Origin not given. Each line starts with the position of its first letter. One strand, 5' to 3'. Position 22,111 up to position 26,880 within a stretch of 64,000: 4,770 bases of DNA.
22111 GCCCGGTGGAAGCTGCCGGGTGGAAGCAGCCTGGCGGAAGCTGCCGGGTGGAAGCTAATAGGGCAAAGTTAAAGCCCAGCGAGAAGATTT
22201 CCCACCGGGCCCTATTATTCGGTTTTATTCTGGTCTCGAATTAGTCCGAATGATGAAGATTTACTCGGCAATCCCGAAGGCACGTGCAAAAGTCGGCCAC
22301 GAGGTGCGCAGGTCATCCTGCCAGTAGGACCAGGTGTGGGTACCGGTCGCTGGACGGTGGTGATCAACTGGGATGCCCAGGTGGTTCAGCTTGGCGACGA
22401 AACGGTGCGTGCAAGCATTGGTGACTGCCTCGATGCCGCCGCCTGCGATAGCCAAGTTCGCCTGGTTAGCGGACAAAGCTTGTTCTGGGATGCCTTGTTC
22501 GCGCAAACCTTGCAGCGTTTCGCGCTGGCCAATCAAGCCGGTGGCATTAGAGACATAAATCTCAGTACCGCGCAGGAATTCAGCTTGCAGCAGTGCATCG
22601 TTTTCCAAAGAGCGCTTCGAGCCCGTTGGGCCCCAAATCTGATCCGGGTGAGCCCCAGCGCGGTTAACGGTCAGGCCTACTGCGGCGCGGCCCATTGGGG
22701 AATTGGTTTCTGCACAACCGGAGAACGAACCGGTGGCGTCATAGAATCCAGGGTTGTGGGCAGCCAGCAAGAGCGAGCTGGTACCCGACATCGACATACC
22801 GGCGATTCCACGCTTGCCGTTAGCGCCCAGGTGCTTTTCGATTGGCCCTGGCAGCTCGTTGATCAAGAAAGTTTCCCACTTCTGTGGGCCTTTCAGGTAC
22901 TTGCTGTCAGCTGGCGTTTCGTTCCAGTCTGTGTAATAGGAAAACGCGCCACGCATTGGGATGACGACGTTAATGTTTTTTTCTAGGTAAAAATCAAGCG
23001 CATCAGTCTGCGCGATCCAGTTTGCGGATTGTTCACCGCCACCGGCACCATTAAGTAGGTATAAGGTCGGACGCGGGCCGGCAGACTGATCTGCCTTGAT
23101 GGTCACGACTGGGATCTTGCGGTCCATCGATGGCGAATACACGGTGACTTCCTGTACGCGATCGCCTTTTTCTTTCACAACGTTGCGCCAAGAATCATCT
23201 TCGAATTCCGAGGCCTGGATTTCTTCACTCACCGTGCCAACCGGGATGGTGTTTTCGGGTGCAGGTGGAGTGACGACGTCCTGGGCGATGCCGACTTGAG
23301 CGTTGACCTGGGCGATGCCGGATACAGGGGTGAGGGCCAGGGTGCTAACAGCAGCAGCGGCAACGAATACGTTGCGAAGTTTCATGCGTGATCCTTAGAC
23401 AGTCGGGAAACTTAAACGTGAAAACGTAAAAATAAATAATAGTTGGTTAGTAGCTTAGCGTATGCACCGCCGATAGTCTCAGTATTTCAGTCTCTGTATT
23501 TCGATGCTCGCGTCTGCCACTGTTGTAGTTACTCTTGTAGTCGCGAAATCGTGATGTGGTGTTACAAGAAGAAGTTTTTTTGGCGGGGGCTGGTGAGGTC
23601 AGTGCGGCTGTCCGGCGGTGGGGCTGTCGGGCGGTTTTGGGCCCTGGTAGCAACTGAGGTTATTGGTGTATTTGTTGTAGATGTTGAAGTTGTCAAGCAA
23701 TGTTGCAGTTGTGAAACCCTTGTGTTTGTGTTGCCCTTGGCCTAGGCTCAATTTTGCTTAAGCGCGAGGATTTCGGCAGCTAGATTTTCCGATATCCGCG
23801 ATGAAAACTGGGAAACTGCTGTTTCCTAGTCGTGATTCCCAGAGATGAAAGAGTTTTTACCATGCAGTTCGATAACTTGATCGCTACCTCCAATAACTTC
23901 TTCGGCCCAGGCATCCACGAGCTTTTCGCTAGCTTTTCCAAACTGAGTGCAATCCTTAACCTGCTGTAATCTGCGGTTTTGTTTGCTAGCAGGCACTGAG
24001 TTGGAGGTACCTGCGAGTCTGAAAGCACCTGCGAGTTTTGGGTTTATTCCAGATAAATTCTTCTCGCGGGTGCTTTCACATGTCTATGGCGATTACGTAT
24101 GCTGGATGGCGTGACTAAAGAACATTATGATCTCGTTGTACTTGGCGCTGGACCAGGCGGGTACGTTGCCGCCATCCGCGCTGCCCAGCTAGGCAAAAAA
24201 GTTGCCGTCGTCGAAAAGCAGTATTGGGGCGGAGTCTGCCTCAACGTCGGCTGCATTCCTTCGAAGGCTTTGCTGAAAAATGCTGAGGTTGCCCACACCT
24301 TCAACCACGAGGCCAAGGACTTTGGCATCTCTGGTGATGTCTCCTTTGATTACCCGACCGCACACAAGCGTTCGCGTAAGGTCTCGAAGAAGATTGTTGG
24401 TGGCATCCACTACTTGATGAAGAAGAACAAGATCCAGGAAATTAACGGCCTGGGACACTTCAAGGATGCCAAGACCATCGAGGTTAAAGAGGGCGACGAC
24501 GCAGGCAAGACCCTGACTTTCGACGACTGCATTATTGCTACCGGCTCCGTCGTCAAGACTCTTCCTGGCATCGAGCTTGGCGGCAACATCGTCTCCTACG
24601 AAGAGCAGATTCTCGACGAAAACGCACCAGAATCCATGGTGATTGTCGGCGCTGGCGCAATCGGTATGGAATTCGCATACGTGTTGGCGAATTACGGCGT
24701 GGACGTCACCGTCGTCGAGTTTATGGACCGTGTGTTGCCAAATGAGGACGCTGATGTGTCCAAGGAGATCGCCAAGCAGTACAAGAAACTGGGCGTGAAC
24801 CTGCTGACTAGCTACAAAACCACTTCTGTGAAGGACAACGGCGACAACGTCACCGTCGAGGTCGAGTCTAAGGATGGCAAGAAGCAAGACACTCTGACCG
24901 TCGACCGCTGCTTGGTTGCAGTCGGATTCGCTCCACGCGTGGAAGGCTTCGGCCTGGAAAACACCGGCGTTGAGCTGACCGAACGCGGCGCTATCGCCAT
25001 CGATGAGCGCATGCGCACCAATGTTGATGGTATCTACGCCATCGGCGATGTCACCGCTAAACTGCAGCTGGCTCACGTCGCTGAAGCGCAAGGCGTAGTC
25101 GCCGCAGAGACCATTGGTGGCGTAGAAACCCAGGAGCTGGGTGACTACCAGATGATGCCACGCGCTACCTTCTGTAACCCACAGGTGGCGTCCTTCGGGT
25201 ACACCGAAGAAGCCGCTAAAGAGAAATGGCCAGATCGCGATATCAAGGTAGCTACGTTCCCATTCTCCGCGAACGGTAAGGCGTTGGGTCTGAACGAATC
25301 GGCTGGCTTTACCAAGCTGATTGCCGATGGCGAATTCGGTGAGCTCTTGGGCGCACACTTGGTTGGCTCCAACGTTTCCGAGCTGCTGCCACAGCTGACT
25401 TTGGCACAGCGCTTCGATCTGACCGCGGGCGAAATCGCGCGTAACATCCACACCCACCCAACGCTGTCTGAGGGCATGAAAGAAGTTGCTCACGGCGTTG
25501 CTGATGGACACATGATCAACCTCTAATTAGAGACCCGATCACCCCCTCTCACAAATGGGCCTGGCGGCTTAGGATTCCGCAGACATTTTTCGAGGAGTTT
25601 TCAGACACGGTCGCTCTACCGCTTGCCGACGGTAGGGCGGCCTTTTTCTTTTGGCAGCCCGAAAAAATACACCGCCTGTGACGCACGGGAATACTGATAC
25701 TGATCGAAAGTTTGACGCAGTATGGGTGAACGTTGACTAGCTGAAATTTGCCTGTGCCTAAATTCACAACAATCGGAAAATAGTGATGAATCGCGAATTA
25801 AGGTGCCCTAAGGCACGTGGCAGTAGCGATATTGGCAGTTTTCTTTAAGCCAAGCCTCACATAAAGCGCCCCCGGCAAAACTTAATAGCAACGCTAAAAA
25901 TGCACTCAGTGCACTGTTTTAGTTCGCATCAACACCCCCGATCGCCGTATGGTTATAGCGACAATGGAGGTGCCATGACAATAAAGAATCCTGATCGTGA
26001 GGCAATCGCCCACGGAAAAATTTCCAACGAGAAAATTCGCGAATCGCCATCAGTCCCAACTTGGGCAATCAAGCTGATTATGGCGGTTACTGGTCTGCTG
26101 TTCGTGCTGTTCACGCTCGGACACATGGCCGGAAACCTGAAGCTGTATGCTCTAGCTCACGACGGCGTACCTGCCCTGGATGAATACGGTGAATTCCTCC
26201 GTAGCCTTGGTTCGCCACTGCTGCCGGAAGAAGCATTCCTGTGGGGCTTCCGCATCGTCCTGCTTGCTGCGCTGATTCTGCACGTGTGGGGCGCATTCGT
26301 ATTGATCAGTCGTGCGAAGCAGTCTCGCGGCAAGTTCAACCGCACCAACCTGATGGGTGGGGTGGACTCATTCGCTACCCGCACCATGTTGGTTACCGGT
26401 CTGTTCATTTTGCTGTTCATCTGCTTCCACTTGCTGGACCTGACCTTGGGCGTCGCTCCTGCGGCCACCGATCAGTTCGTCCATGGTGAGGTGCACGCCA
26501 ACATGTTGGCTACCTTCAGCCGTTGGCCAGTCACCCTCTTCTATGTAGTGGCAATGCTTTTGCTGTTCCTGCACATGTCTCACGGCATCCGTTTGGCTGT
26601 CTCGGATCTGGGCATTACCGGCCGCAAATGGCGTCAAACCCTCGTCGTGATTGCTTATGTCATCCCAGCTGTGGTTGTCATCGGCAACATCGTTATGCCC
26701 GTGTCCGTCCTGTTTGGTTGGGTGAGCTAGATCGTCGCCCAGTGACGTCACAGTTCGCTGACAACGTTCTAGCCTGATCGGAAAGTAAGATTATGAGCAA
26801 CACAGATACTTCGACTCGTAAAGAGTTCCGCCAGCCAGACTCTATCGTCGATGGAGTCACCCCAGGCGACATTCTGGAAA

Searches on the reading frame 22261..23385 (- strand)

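Call 47: search_protein_families(library=pfam, proteins=[window:22261-23385:-], max_evalue=0.00001)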
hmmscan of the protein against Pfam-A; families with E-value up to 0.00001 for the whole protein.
window:22261-23385:- (374 aa): 1 family
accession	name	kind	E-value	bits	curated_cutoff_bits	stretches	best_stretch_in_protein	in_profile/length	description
PF00756.26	Esterase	-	8.7e-25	88.4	22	1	84-361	1-246/251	Putative esterase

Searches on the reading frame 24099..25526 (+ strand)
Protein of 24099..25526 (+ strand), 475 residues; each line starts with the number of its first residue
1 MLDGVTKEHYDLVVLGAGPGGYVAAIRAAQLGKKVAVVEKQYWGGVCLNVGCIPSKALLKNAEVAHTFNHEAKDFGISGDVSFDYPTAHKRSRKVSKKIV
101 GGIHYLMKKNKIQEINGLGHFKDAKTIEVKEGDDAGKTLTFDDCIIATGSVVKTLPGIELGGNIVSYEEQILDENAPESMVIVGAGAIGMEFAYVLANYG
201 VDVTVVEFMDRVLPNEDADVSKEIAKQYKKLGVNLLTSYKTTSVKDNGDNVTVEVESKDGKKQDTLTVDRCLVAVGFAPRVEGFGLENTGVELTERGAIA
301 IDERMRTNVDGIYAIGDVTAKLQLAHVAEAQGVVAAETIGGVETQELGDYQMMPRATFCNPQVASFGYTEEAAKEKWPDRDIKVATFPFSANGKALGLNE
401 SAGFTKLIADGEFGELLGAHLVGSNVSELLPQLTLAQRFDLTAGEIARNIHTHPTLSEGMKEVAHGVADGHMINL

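Call 47: search_protein_families(library=pfam, proteins=[window:24099-25526:+], max_evalue=0.00001)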
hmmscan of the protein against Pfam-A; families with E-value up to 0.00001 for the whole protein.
window:24099-25526:+ (475 aa): 12 families
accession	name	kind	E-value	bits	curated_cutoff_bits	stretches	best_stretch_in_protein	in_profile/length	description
PF07992.20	Pyr_redox_2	-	7.5e-73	245.9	26.1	1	10-332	1-291/291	Pyridine nucleotide-disulphide oxidoreductase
PF02852.28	Pyr_redox_dim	-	3.4e-32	111.3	25.3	1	353-463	1-109/110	Pyridine nucleotide-disulphide oxidoreductase, dimerisation domain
PF00070.33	Pyr_redox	-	1.6e-26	93.1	22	1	180-256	2-80/82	Pyridine nucleotide-disulphide oxidoreductase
PF13738.12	Pyr_redox_3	-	9.5e-15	55.1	30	1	138-316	122-305/305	Pyridine nucleotide-disulphide oxidoreductase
PF03486.20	HI0933_like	-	1e-11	45.2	50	0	11-41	2-32/244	HI0933-like protein Rossmann domain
PF13450.12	NAD_binding_8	-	7.8e-10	39.3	21.9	0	14-42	1-30/68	NAD(P)-binding Rossmann-like domain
PF00890.30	FAD_binding_2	-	3.5e-09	36.8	20.4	1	11-41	1-31/414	FAD binding domain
PF01494.25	FAD_binding_3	-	1.6e-07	31.3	22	0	181-215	5-39/349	FAD binding domain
PF12831.13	FAD_oxidored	-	1.9e-07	31.2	27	1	11-45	1-36/416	FAD dependent oxidoreductase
PF01946.23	Thi4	-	8.1e-07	29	26.2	0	168-207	8-48/235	Thi4 family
PF01266.30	DAO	-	1.5e-06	28.4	27.9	0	181-207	3-29/353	FAD dependent oxidoreductase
PF01134.28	GIDA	-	4.1e-06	26.5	22.1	0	11-62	1-50/391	Glucose inhibited division protein A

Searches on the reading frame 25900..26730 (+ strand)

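Call 47: search_protein_families(library=pfam, proteins=[window:25900-26730:+], max_evalue=0.00001)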
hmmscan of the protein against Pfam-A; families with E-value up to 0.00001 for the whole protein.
window:25900-26730:+ (276 aa): 1 family
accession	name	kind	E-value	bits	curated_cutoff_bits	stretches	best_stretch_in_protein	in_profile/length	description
PF01127.27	Sdh_cyt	-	2.1e-07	31.5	25.8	1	162-259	25-120/122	Succinate dehydrogenase/Fumarate reductase transmembrane subunit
